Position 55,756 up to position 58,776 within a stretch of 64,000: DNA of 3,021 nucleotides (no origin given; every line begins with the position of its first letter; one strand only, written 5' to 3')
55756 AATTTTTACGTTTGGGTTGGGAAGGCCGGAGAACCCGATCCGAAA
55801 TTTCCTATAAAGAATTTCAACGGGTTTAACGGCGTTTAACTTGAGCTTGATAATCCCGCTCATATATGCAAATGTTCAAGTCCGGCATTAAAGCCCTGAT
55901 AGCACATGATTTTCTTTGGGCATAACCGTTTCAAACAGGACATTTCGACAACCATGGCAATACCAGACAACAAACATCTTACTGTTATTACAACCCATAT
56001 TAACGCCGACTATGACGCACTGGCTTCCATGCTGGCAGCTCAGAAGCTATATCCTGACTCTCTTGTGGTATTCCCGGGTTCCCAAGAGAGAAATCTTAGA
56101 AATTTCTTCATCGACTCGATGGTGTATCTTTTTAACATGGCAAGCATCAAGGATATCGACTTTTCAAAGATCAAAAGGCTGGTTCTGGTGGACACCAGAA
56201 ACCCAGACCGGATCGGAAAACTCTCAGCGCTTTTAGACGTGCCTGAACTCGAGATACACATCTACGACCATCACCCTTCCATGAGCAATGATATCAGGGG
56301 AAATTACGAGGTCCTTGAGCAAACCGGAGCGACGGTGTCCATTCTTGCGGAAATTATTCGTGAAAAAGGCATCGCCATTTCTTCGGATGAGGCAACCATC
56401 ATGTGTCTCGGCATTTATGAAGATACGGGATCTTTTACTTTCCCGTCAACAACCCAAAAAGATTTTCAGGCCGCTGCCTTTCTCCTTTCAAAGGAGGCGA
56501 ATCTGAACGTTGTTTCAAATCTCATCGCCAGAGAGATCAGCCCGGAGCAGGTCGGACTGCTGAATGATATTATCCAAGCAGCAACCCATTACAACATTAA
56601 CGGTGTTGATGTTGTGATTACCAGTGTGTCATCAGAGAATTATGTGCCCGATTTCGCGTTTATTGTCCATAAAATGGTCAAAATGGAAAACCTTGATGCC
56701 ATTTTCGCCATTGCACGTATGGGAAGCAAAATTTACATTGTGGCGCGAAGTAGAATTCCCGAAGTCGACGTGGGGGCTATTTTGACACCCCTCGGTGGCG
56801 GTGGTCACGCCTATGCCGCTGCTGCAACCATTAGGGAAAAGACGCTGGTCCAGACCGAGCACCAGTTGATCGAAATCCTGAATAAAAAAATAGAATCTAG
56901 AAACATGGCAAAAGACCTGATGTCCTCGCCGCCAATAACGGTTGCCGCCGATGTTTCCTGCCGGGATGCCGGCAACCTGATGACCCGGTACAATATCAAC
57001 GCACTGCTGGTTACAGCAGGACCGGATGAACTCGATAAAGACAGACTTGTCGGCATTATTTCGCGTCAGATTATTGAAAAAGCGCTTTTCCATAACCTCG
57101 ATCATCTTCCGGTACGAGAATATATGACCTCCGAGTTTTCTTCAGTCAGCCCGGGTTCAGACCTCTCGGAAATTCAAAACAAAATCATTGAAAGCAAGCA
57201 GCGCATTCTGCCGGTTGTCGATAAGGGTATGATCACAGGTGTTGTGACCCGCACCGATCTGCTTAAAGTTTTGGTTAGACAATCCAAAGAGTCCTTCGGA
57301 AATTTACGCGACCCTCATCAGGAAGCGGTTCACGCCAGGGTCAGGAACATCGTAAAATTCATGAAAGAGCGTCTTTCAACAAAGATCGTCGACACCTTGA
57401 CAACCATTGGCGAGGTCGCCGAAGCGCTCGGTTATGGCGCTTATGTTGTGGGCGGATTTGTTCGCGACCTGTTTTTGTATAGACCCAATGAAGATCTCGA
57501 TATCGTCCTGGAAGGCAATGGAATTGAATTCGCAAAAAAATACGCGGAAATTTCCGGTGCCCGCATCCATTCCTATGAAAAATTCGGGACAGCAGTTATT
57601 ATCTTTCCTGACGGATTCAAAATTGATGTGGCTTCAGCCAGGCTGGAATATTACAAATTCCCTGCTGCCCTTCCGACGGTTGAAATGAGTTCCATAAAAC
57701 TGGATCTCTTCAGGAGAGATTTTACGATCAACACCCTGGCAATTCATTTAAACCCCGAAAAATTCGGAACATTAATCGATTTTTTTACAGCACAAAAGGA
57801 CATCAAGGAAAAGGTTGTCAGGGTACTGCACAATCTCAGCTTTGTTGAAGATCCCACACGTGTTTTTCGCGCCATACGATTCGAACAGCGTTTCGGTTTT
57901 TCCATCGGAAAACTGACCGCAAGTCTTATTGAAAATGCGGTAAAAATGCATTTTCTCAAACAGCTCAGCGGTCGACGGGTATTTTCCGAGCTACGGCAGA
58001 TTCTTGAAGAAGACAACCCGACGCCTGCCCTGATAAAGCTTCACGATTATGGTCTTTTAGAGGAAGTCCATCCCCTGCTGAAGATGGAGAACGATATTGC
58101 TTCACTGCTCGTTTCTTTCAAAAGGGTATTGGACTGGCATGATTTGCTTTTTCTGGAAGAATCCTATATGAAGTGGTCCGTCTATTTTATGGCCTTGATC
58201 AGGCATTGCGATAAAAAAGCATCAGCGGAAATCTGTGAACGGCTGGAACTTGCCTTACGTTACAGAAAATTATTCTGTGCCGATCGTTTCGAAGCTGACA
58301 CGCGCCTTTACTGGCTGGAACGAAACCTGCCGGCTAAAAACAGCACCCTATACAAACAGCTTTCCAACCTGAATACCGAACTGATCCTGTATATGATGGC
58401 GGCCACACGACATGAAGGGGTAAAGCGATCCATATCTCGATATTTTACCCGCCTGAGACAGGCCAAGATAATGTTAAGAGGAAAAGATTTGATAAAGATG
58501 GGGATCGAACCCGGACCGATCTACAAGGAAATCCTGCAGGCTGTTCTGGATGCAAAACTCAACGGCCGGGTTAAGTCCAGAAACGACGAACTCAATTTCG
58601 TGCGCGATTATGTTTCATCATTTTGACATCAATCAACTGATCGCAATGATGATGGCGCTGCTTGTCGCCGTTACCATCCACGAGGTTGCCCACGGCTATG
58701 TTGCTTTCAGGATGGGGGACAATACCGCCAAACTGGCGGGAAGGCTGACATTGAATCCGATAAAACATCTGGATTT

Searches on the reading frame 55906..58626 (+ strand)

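Call 87: search_protein_families(library=pfam, proteins=[window:55906-58626:+], max_evalue=0.00001)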
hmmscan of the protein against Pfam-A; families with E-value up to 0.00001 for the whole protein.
window:55906-58626:+ (906 aa): 5 families
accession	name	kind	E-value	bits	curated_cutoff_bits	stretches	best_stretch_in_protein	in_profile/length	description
PF01743.26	PolyA_pol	-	5.7e-24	85.3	23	1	512-639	1-126/126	Poly A polymerase head domain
PF00571.33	CBS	-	1e-21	77.4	24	2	403-457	1-56/57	CBS domain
PF12627.12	PolyA_pol_RNAbd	-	8.5e-09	35.5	22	1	664-725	1-60/64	Probable RNA and SrmB- binding site of polymerase A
PF01368.27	DHH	-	1.9e-08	35.1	28.1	1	27-170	3-125/125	DHH family, N-terminal domain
PF02272.25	DHHA1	-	1.7e-06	28.9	25.9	1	253-327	21-98/102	DHHA1 domain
